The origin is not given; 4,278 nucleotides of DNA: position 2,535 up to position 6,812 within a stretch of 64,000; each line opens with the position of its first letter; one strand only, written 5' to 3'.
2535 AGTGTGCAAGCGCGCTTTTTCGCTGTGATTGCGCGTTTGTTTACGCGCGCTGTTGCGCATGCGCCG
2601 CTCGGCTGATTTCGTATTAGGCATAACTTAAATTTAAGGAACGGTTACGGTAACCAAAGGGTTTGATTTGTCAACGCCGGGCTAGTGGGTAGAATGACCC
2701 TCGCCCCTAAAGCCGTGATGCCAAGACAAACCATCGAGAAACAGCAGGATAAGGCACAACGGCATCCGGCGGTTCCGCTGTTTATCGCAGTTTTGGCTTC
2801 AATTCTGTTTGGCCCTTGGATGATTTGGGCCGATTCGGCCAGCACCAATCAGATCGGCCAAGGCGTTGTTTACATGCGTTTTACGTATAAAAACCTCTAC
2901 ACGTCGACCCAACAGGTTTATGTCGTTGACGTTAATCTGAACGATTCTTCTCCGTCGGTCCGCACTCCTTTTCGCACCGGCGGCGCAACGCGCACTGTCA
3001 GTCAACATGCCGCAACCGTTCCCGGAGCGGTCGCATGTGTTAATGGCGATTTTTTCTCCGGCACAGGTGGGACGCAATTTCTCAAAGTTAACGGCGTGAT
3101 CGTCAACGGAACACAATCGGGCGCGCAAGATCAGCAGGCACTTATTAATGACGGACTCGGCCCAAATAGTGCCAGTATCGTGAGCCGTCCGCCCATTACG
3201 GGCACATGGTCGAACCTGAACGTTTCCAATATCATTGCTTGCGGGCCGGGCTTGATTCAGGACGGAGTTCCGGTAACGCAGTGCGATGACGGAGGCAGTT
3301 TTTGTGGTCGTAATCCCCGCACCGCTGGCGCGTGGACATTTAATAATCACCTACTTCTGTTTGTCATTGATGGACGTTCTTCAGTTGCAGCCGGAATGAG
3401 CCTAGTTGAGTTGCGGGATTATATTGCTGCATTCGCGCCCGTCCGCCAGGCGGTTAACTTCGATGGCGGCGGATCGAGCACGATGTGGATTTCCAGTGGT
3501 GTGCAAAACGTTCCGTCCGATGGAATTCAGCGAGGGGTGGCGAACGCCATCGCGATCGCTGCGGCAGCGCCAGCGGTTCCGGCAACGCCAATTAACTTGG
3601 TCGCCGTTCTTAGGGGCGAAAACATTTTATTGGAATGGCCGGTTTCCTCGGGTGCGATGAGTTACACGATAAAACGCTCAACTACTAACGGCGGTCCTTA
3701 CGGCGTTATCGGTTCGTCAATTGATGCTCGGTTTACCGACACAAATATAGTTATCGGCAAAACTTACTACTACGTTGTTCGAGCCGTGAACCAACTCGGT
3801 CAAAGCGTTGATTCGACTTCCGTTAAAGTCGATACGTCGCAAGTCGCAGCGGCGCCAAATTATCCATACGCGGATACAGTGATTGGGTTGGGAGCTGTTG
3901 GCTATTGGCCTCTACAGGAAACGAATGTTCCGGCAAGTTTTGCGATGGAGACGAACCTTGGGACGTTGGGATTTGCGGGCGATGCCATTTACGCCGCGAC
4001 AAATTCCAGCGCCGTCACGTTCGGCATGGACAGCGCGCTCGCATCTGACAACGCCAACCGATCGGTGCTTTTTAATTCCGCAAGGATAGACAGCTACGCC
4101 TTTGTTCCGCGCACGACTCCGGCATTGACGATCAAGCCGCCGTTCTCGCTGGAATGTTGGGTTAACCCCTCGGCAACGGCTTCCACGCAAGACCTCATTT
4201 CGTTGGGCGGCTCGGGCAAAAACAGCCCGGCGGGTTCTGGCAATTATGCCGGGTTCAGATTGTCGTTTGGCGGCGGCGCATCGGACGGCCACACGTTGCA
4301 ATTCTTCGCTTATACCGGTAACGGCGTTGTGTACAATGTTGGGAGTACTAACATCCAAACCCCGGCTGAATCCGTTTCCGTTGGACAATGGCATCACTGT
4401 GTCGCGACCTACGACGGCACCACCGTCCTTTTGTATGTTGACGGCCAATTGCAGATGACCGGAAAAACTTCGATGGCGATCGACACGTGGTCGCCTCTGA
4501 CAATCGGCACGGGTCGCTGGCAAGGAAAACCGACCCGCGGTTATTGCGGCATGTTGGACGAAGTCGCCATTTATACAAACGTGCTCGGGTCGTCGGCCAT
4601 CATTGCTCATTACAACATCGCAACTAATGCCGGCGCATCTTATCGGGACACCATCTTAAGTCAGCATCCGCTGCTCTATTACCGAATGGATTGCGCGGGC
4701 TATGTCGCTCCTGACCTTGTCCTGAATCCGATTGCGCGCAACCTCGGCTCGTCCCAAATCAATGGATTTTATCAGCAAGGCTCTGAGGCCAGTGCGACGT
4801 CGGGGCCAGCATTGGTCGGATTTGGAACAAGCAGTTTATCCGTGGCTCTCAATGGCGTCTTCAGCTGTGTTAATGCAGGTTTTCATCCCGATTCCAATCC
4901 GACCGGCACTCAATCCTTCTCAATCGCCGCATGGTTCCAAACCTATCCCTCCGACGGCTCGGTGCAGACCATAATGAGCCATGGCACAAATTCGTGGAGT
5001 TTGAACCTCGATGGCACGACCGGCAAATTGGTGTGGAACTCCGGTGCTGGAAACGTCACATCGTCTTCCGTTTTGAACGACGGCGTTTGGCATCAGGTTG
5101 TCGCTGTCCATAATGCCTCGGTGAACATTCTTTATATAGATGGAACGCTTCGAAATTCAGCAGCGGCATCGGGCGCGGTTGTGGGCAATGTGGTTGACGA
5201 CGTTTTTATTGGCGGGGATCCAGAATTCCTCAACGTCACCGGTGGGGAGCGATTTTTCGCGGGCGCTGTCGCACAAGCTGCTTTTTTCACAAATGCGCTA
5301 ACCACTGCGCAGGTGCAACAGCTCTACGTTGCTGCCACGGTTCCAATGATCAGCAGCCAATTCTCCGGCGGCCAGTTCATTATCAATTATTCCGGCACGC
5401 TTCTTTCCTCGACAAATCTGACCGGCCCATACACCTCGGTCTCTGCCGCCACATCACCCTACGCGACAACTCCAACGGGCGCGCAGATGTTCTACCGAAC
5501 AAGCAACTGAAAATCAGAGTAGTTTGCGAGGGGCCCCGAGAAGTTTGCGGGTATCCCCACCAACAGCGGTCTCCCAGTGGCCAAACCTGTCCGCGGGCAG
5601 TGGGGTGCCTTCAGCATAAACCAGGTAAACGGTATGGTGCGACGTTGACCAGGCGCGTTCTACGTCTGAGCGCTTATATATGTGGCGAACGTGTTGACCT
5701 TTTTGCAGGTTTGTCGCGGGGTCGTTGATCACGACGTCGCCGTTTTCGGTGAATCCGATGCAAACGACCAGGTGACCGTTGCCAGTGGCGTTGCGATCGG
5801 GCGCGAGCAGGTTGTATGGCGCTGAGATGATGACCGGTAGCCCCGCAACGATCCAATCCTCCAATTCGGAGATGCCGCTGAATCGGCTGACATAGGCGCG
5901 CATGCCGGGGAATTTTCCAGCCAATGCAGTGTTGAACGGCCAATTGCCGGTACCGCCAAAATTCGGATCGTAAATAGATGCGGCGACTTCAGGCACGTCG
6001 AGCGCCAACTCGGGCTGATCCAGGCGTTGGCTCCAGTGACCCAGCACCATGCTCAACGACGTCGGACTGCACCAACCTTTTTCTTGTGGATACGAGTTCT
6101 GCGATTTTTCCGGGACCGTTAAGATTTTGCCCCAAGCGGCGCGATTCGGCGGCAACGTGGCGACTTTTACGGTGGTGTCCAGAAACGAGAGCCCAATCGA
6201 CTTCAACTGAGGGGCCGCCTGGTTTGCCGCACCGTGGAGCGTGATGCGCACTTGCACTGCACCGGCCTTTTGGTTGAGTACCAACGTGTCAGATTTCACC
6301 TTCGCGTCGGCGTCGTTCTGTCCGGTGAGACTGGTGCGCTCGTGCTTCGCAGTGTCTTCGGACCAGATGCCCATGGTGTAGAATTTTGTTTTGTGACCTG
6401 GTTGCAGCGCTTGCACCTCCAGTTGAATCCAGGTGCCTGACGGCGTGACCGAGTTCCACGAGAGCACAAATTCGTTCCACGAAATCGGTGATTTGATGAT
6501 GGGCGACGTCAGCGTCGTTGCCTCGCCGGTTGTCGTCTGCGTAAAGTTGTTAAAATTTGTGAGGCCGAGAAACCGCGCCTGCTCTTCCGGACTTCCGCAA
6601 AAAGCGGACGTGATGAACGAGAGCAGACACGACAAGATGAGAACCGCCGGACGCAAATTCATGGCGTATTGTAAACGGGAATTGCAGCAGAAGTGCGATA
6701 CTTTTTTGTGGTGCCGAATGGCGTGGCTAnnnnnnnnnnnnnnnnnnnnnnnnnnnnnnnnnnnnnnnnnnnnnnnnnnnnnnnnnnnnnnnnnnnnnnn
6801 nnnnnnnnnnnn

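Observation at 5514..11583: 1618-aa fusion of a carbohydrate-esterase-like domain, FG-GAP repeats and the PVC dehydrogenase/HEAT/CxxCH heme-binding architecture, followed by a C39-like peptidase gene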

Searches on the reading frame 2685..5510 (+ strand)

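Call 5: search_protein_families(library=pfam, proteins=[window:2685-5510:+], max_evalue=0.01)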
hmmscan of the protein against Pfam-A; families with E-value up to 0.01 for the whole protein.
window:2685-5510:+ (941 aa): 4 families
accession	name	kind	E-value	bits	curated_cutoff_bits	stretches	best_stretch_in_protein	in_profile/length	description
PF13385.13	Laminin_G_3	-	2.6e-43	148.2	27.6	2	479-639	12-150/151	Concanavalin A-like lectin/glucanases superfamily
PF09992.14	NAGPA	-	2.5e-29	103.1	25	1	114-291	2-168/169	Phosphodiester glycosidase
PF02210.31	Laminin_G_2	-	2.5e-14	54.3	22.9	2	751-852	1-108/126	Laminin G domain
PF00054.30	Laminin_G_1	-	8.1e-10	39.5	24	1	786-847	39-102/131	Laminin G domain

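Call 6: search_protein_families(library=ncbifam, proteins=[window:2685-5510:+], max_evalue=0.01)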
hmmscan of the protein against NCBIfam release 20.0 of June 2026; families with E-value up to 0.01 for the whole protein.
window:2685-5510:+ (941 aa): 1 family
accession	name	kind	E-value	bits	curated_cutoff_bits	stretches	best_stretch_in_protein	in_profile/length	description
NF052521.1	TafC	equivalog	3.5e-13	49.4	410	1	455-648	187-365/373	TafC family fimbrial protein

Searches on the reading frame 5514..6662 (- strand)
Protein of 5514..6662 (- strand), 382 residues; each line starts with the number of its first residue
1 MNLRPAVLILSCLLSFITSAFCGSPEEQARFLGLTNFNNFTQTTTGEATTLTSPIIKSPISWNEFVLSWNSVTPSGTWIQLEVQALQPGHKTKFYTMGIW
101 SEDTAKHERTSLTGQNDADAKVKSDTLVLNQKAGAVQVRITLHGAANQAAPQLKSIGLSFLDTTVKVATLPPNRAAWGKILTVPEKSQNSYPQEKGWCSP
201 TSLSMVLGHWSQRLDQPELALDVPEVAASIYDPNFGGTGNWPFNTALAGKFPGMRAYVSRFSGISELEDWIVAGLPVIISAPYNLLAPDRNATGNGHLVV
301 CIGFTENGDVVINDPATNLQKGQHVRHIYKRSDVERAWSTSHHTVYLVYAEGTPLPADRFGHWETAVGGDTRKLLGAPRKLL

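Call 5: search_protein_families(library=pfam, proteins=[window:5514-6662:-], max_evalue=0.01)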
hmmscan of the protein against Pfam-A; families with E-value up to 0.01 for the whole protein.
window:5514-6662:- (382 aa): 2 families
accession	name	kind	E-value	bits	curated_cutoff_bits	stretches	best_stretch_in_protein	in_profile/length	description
PF13529.12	Peptidase_C39_2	-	1.6e-20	74.6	24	1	182-316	2-143/143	Peptidase_C39 like family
PF12385.14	Peptidase_C70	-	0.00028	21.2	19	1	182-321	6-129/141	Papain-like cysteine protease AvrRpt2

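Call 6: search_protein_families(library=ncbifam, proteins=[window:5514-6662:-], max_evalue=0.01)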
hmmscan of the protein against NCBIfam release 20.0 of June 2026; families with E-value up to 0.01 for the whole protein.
window:5514-6662:- (382 aa): 1 family
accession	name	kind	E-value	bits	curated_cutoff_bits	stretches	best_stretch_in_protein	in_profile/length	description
NF033920.0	C39_PA2778_fam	equivalog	0.0021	17.5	150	1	191-348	8-144/255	PA2778 family cysteine peptidase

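Call 23: search_solved_structures(query=window:5514-6662:-, max_evalue=1)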
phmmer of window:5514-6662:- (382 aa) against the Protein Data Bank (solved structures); distinct sequences matched with E-value up to 1: 1.
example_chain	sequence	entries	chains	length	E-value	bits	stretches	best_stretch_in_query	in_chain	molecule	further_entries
7wpv_H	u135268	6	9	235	0.27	13.2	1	24-105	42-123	Fab14 heavy chain | Fab-14 heavy chain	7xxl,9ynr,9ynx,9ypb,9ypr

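Call 31: find_homologous_proteins(query=window:5514-6662:-, max_evalue=0.00001)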
Query window:5514-6662:- (382 aa): 2610 proteins with E <= 0.00001 among 6613 candidates; the best 120 are listed.
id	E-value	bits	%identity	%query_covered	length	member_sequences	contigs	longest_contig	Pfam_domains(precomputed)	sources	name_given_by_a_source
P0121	9.8e-261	882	100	100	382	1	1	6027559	PF13529.14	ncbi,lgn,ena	-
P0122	6.5e-231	784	88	100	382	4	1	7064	PF13529.14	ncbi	ncbi:MAG: peptidase C39 family protein [Limisphaerales bacterium]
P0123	8.1e-222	754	82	100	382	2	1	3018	PF13529.14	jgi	jgi:hypothetical protein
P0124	9.4e-222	754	83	100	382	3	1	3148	PF13529.14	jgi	jgi:hypothetical protein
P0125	5.1e-217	738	82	100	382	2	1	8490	PF13529.14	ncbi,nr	ncbi:MAG: hypothetical protein JWO95_72 [Verrucomicrobiales bacterium]|nr:hypothetical protein [Verr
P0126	1.7e-197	674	76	99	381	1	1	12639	PF13529.14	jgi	jgi:uncharacterized protein YvpB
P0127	1.7e-196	671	76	98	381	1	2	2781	PF13529.14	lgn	-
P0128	9.4e-194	662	76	98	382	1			PF13529.14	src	-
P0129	3.0e-189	647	75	98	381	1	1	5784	PF13529.14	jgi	jgi:hypothetical protein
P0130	2.4e-187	641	75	98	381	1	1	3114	PF13529.14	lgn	-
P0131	1.3e-184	632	75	98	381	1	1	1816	PF13529.14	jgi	jgi:hypothetical protein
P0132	7.4e-183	626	74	95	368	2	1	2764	PF13529.14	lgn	-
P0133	3.5e-182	624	76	95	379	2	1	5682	PF13529.14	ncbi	-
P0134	3.0e-176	604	70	100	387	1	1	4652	PF13529.14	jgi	jgi:uncharacterized protein YvpB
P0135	2.0e-170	585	76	88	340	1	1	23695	PF13529.14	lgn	-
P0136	1.4e-146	506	61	94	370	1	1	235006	PF13529.14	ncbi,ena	-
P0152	6.0e-139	481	58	88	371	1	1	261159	PF13529.14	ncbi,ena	-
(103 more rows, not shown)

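Call 32: find_encoding_contigs(protein=P0121, flank=1000, max_places=2)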
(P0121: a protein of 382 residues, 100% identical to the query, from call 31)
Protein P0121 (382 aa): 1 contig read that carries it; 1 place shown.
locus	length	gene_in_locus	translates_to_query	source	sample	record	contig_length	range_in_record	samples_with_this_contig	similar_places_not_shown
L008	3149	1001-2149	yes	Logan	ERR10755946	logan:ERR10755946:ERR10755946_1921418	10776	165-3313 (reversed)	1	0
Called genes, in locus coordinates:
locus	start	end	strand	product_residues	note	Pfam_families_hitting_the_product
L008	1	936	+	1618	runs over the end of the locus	PF01522:Polysacc_deac_1 (weak), PF13517:FG-GAP_3 (faint), PF23500:DUF7133, PF00034:Cytochrom_C (faint)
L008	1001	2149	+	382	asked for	PF13529:Peptidase_C39_2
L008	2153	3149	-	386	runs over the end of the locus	?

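Call 33: find_encoding_contigs(protein=P0136, flank=10000, max_places=2)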
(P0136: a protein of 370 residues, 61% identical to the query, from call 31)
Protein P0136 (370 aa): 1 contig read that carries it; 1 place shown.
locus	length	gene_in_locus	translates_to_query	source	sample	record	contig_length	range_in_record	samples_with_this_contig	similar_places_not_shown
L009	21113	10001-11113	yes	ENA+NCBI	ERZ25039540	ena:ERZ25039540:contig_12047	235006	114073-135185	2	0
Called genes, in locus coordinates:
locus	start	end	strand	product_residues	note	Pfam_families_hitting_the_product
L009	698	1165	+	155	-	-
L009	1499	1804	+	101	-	-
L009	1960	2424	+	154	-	-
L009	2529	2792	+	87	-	-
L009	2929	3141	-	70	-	PF04255:DUF433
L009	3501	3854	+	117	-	PF13298:LigD_N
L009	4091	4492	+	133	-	-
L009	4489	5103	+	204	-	-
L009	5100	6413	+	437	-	PF01261:AP_endonuc_2 (weak), PF27526:XylA2_C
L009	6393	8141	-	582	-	PF01590:GAF, PF13185:GAF_2, PF13492:GAF_3, PF01590:GAF, PF13185:GAF_2, PF13492:GAF_3 (weak), PF00512:HisKA, PF02518:HATPase_c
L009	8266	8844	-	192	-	PF14622:Ribonucleas_3_3, PF00636:Ribonuclease_3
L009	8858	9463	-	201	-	-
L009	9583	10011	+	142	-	PF13279:4HBT_2, PF03061:4HBT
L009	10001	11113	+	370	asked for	PF13529:Peptidase_C39_2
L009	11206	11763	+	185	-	PF13242:Hydrolase_like (weak)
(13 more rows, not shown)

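Call 34: find_encoding_contigs(protein=P0152, flank=10000, max_places=2)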
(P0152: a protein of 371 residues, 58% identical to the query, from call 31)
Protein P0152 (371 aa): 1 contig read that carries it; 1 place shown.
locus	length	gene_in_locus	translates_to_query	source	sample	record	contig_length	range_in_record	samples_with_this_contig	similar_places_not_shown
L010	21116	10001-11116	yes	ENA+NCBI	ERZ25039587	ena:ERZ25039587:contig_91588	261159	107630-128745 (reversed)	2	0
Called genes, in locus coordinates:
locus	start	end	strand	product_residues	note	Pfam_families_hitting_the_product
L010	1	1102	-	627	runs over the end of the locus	PF00270:DEAD, PF00271:Helicase_C, PF16124:RecQ_Zn_bind, PF09382:RQC, PF00570:HRDC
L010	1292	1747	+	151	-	PF00072:Response_reg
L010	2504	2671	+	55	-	-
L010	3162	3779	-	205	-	-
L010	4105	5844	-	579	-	PF14236:DruA, PF13546:DDE_5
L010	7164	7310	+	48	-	-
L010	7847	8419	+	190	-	-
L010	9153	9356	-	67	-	-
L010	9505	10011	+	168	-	PF13279:4HBT_2, PF03061:4HBT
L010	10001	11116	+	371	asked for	PF13529:Peptidase_C39_2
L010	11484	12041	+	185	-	PF13242:Hydrolase_like (weak)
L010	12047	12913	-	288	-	-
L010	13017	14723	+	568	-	PF01979:Amidohydro_1, PF07969:Amidohydro_3 (faint), PF13382:Adenine_deam_C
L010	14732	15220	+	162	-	PF00383:dCMP_cyt_deam_1, PF14437:MafB19-deam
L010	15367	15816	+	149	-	-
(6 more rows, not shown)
